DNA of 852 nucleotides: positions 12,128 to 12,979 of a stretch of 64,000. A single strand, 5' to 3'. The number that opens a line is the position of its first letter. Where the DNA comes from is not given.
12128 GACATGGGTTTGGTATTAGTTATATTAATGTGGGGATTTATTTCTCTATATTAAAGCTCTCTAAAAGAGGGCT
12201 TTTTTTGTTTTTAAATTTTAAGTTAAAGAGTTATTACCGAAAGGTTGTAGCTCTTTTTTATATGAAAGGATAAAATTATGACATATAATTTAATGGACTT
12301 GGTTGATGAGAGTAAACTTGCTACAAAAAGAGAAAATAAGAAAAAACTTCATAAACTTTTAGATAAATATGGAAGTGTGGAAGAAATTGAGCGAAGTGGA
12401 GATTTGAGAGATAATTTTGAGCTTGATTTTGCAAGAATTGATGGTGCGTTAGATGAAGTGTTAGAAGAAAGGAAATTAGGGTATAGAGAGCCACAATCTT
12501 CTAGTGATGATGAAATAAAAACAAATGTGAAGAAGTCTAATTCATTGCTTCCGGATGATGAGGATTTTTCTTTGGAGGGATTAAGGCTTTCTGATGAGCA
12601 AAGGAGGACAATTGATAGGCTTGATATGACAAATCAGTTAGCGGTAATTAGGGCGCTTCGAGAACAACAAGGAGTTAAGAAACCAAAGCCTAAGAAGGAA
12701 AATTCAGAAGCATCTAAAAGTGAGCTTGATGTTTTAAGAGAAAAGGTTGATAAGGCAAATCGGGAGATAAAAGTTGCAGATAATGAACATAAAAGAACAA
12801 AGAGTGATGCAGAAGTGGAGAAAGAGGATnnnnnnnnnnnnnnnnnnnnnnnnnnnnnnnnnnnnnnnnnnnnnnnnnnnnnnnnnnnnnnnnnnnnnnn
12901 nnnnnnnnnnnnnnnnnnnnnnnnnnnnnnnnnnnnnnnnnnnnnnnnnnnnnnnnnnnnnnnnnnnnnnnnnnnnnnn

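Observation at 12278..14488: Effector/immunity-like pair: cytoplasmic lytic-transglycosylase-domain protein coupled to a secreted Cys-rich protein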

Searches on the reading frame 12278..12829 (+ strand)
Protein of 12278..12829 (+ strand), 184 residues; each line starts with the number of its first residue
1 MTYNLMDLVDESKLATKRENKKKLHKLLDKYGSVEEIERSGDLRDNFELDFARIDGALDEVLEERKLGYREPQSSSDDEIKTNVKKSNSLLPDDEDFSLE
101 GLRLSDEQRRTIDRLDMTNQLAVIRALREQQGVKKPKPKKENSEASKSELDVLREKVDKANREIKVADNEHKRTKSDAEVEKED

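Call 29: find_related_loci(query=A3, collection=genome_contigs, flank=10000)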
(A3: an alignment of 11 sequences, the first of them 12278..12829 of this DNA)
Query A3 (184 aa) in genome_contigs; peptide patterns used: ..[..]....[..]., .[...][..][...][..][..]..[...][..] (x = any residue, [..] = any of these).
74 stretches matched a pattern; 11 encode a relative of the query (tblastn E <= 1e-3); 9 distinct loci.
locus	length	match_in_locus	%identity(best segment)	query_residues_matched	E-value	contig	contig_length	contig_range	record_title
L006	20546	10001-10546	87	1-184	8e-95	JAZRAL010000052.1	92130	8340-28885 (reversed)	MAG: Alphaproteobacteria bacterium isolate T1900045142_TC20190136.MAGScoT_cleanbin_000007 SGB_4923_k141_3318427, whole g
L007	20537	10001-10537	75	1-181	3e-87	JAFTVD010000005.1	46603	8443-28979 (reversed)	MAG: Alphaproteobacteria bacterium isolate RGIG4178 Roe_deer_Colon-2__c342, whole genome shotgun sequence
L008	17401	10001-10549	81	1-183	3e-86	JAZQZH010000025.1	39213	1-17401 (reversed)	MAG: Alphaproteobacteria bacterium isolate T1900045157_TC20190151.MAGScoT_cleanbin_000008 SGB_4990_k141_2970282, whole g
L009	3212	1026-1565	79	1-180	2e-83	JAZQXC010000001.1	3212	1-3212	MAG: Alphaproteobacteria bacterium isolate T1900045163_TC20190157.MAGScoT_cleanbin_000004 SGB_5097_k141_700884, whole ge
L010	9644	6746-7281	78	1-180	3e-63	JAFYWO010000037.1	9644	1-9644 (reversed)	MAG: Alphaproteobacteria bacterium isolate RGIG7487 Water_buffalos_Colon-5__c151176, whole genome shotgun sequence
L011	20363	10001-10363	56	17-141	5e-37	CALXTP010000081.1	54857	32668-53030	MAG: uncultured Alphaproteobacteria bacterium isolate E19__bin231 genome assembly, contig: E19__k127_520852, whole genom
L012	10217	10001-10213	85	4-74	3e-25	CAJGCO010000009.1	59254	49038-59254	MAG: uncultured Alphaproteobacteria bacterium isolate MAG38 genome assembly, contig: k141_7160528_length_59254_cov_12.33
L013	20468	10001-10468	34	5-184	3e-19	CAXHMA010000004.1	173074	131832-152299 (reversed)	MAG: uncultured Alphaproteobacteria bacterium isolate ena-SAMPLE-TAB-22-03-2024-10:43:23:852-115549 genome assembly, con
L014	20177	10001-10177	39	29-81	6e-6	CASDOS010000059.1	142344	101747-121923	uncultured Alphaproteobacteria bacterium isolate SI.O27.metabat-bins.10 genome assembly, contig: SI.O27.metabat-bins.10.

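Call 42: search_protein_families(library=phrogs, proteins=[L006:59-844:+, L006:891-2519:+, L006:14268-14993:+, L006:15018-15917:+, L006:17663-18253:+, L007:148-1104:+, L007:1104-2168:+, L007:3023-4663:+, L007:4743-8933:+, L007:8998-9681:+], max_evalue=0.01)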
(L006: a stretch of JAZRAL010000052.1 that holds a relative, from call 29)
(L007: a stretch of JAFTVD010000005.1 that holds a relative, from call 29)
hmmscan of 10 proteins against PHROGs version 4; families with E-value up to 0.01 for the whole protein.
L006:59-844:+ (261 aa): 3 families
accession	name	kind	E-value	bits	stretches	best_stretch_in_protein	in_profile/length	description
phrog_2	-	head and packaging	1.2e-19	71.6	1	3-240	425-595/807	terminase large subunit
phrog_3717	-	head and packaging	9.6e-05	23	1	2-79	186-260/277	terminase large subunit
phrog_5909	-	head and packaging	0.0051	17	1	67-156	104-197/285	terminase large subunit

L006:891-2519:+ (542 aa): 4 families
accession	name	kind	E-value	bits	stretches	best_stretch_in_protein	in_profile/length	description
phrog_332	-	connector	9.8e-109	365.2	1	16-524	6-525/560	head-tail adaptor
phrog_21528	-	unknown function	1e-41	143.9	1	22-229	4-216/224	-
phrog_21643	-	unknown function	5.9e-30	105.3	1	292-517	1-224/268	-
phrog_449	-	connector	3.1e-23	83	1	29-518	13-488/520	head-tail adaptor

L006:14268-14993:+ (241 aa): 2 families
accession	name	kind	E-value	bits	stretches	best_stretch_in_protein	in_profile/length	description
phrog_3742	-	unknown function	4.4e-40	139.4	1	4-225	21-244/287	-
phrog_458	-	other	0.00071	20.6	1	84-225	83-232/246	protease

L006:15018-15917:+ (299 aa): 1 family
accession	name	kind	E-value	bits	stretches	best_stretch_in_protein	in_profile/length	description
phrog_212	-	head and packaging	0.00069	20.1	1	1-85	4-90/301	major head protein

L006:17663-18253:+ (196 aa): 3 families
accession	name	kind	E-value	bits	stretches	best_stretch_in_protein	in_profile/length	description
phrog_394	-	tail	6.2e-37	127.9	1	1-194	2-189/190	tail protein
phrog_9239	-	tail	4.4e-08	33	1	2-168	3-163/741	tail tubular protein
phrog_446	-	tail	0.0073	17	0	1-25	10-34/213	tail protein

L007:148-1104:+ (318 aa): 0 families

L007:1104-2168:+ (354 aa): 0 families

L007:3023-4663:+ (546 aa): 0 families

L007:4743-8933:+ (1396 aa): 0 families

L007:8998-9681:+ (227 aa): 0 families

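Call 43: search_protein_families(library=pfam, proteins=[L006:59-844:+, L006:891-2519:+, L006:14268-14993:+, L006:15018-15917:+, L006:17663-18253:+, L007:148-1104:+, L007:1104-2168:+, L007:3023-4663:+, L007:4743-8933:+, L007:8998-9681:+], max_evalue=0.01)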
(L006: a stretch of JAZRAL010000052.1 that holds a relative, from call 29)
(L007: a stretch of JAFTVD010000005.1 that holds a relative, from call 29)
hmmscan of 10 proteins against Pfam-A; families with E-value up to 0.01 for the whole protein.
L006:59-844:+ (261 aa): 0 families

L006:891-2519:+ (542 aa): 1 family
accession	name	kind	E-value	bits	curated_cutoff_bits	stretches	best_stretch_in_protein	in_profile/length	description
PF12236.14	Head-tail_con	-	2.3e-99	333.5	27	1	25-505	5-489/489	Bacteriophage head to tail connecting protein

L006:14268-14993:+ (241 aa): 0 families

L006:15018-15917:+ (299 aa): 0 families

L006:17663-18253:+ (196 aa): 1 family
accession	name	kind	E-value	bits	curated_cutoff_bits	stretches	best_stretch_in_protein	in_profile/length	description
PF17212.9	Tube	-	0.0046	17.4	22.3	1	5-163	2-151/169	Tail tubular protein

L007:148-1104:+ (318 aa): 0 families

L007:1104-2168:+ (354 aa): 0 families

L007:3023-4663:+ (546 aa): 0 families

L007:4743-8933:+ (1396 aa): 1 family
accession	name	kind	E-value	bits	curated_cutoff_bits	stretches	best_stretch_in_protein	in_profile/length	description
PF18838.6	LPD23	-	3.9e-05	23.8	27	1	524-569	2-47/58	Large polyvalent protein associated domain 23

L007:8998-9681:+ (227 aa): 0 families

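Call 45: find_related_loci(query=A3, collection=viral_contigs, flank=10000)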
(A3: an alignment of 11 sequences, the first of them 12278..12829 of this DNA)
Query A3 (184 aa) in viral_contigs; peptide patterns used: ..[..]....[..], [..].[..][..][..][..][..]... (x = any residue, [..] = any of these).
142 stretches matched a pattern, but none encodes a relative of the query by tblastn (E <= 1e-3).

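Call 48: find_related_loci(query=L006:891-2519:+, collection=viral_contigs, flank=10000)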
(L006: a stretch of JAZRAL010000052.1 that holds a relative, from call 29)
Query L006:891-2519:+ (542 aa) in viral_contigs; peptide patterns used: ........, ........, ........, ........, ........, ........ (x = any residue, [..] = any of these).
10 stretches matched a pattern; 5 encode a relative of the query (tblastn E <= 1e-3); 5 distinct loci.
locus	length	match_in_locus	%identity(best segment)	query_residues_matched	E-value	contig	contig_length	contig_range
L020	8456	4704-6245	74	15-528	0e+0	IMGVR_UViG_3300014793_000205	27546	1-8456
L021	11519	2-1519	71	37-542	0e+0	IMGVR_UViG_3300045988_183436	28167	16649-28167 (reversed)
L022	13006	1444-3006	57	22-542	0e+0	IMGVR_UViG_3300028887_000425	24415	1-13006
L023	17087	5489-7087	55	10-542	0e+0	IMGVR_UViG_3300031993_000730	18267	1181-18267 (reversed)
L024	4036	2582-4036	59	22-506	0e+0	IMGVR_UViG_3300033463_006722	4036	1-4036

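Call 51: find_related_loci(query=A3, collection=metagenome_contigs, flank=8000)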
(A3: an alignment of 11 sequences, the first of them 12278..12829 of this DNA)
Query A3 (184 aa) in metagenome_contigs; peptide patterns used: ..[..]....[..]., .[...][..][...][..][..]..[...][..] (x = any residue, [..] = any of these).
73 stretches matched a pattern; 3 encode a relative of the query (tblastn E <= 1e-3); 3 distinct loci.
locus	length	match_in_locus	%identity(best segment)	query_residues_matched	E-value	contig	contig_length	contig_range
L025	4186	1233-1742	44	10-183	2e-30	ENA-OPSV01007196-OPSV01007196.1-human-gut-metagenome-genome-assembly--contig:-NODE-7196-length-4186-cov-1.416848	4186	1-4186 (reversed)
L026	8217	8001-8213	85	4-74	4e-26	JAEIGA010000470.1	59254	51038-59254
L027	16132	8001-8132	50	24-67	2e-8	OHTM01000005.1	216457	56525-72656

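Call 69: search_protein_representatives(alignment_id=A3)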
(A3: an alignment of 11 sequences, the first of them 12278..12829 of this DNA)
Query: 11 sequences, 174 profile positions. Proteins with E-value up to 0.001 (for the whole library): 77; up to 1e-10: 33; up to 1e-30: 8. The best 77 are listed.
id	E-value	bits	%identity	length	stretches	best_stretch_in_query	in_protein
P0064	9.2e-68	244.0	-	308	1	1-173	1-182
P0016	2.6e-66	239.2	-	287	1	1-173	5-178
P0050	1.8e-65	236.5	-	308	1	1-173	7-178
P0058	1.1e-61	224.2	-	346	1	25-174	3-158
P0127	4.3e-61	222.3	-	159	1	1-155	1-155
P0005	3.0e-53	196.7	-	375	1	29-174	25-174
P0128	6.4e-47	176.1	-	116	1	1-115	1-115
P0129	2.4e-31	125.4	-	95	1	1-69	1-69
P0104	7.0e-29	117.4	-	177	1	86-173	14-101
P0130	2.2e-27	112.5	-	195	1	86-171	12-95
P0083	2.4e-27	112.4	-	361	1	78-174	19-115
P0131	1.2e-25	106.8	-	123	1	1-91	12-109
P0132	9.2e-25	104.0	-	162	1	3-87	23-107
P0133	4.7e-24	101.7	-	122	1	1-69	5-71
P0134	1.1e-23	100.5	-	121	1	2-75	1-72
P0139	2.1e-17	80.0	-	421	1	14-173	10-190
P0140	3.4e-17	79.3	-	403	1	5-171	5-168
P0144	1.9e-15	73.6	-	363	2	9-82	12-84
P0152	1.2e-10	58.0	-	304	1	14-97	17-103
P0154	1.6e-10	57.6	-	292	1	4-112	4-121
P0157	8.7e-10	55.2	-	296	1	11-104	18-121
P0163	3.7e-08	49.9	-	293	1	5-97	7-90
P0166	1.4e-07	48.0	-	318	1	1-75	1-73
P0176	3.2e-06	43.6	-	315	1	1-85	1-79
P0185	6.1e-05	39.4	-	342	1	1-70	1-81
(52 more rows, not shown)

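Call 70: search_protein_families(library=pfam, proteins=[P0139, P0140, P0144, P0152, P0154, P0157, P0163, P0166, P0176, P0185], max_evalue=0.01)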
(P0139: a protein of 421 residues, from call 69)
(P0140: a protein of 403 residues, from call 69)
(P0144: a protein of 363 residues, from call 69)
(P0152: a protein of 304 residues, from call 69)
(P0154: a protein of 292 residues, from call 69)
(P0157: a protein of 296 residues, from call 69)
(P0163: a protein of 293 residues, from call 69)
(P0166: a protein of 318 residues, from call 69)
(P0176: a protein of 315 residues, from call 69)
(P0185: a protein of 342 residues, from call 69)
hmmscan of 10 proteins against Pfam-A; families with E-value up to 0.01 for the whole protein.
P0139 (421 aa): 1 family
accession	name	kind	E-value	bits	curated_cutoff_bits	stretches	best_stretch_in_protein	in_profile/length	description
PF05838.17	Glyco_hydro_108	-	4.9e-11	43.5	21.2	1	225-312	4-85/85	Glycosyl hydrolase 108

P0140 (403 aa): 0 families

P0144 (363 aa): 1 family
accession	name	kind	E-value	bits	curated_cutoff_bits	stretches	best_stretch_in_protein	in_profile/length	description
PF05838.17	Glyco_hydro_108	-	6.2e-15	55.9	21.2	1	166-252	7-85/85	Glycosyl hydrolase 108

P0152 (304 aa): 2 families
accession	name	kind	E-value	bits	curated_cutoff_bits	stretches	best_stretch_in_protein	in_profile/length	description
PF05838.17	Glyco_hydro_108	-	4.8e-18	65.9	21.2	1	151-221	3-81/85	Glycosyl hydrolase 108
PF09374.15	PG_binding_3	-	5.3e-06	27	24.6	1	244-297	22-75/76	Predicted Peptidoglycan domain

P0154 (292 aa): 1 family
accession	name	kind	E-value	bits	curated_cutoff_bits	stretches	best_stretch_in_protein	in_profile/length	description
PF16754.10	Pesticin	-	7.8e-05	23.1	25.8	1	186-261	74-154/156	Bacterial toxin homologue of phage lysozyme, C-term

P0157 (296 aa): 0 families

P0163 (293 aa): 1 family
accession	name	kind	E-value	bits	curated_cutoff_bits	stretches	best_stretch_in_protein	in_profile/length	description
PF05838.17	Glyco_hydro_108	-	3.8e-10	40.6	21.2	1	132-208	2-74/85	Glycosyl hydrolase 108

P0166 (318 aa): 0 families

P0176 (315 aa): 0 families

P0185 (342 aa): 1 family
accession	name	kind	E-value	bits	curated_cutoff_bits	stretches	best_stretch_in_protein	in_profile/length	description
PF21277.2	T6SS_VgrG3-like_C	-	7e-28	98.3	27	1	140-328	1-178/183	Type VI secretion system spike protein VgrG3-like, C-terminal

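Call 101: search_protein_families(library=phrogs, proteins=[L014:6007-6849:+, L014:3397-5814:+, L011:2435-3268:+, L011:134-2158:+, L014:7631-8068:+], max_evalue=0.01)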
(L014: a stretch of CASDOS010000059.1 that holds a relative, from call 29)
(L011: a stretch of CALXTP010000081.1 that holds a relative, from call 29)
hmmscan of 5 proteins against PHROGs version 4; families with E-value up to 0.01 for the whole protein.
L014:6007-6849:+ (280 aa): 19 families
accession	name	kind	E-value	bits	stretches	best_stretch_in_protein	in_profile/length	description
phrog_1640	-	tail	4.6e-23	83.2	1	1-113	1-117/765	tail protein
phrog_6518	-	tail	4.6e-15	55.7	1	5-123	2-121/793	tail fiber protein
phrog_30017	-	unknown function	3.3e-14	52.8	1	1-112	1-115/1025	-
phrog_32960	-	unknown function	1.5e-09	37.7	1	1-125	1-128/762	-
phrog_36601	-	tail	2.9e-09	36.7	1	1-115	15-133/1084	tail fiber protein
phrog_38237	-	unknown function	3.1e-09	36.7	1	1-115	1-119/697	-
phrog_17220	-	unknown function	4.6e-09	36.1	1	1-121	1-125/868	-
phrog_5510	-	tail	5.1e-09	36.1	1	1-114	1-118/789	tail fiber protein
phrog_28871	-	unknown function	5.1e-09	35.5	1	1-112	1-109/946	-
phrog_2710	-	tail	4.2e-08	33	1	6-114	9-118/781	tail fiber protein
phrog_13893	-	tail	6.6e-08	32.4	1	1-121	1-125/648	tail protein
phrog_8649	-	unknown function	1.2e-07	31.8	1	1-115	1-119/743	-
phrog_5662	-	tail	4.4e-06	26.3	1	1-123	1-127/729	tail fiber protein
phrog_29288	-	unknown function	3.3e-05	22.5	1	9-197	5-175/1558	-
phrog_4818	-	tail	0.00011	21.4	1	2-111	5-116/896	tail fiber protein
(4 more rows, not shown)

L014:3397-5814:+ (805 aa): 0 families

L011:2435-3268:+ (277 aa): 16 families
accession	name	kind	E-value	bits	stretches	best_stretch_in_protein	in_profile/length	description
phrog_1640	-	tail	1.4e-22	81.6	1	1-115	1-121/765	tail protein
phrog_30017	-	unknown function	9.9e-14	51.2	1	1-119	1-124/1025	-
phrog_6518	-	tail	1.9e-13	50.4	1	5-125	2-123/793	tail fiber protein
phrog_13893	-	tail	1.1e-11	44.9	1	1-119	1-125/648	tail protein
phrog_2710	-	tail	3e-08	33.5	1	12-116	15-122/781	tail fiber protein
phrog_36601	-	tail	1.2e-07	31.3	1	1-120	15-140/1084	tail fiber protein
phrog_28871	-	unknown function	1.5e-07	30.6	1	3-110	3-109/946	-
phrog_32960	-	unknown function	2e-07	30.7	1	1-120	1-126/762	-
phrog_5662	-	tail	2.1e-07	30.6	1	1-119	1-125/729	tail fiber protein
phrog_17220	-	unknown function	4.3e-07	29.6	1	1-119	1-125/868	-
phrog_38237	-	unknown function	5.6e-07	29.2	1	1-120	1-126/697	-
phrog_8649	-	unknown function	1.5e-06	28.2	1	1-114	1-120/743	-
phrog_19253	-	unknown function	1.9e-05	24.3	1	1-182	1-168/806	-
phrog_1171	-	tail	0.00026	20.5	1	1-209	1-210/954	tail spike protein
phrog_5510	-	tail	0.00047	19.6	1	1-111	1-117/789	tail fiber protein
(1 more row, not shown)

L011:134-2158:+ (674 aa): 0 families

L014:7631-8068:+ (145 aa): 0 families
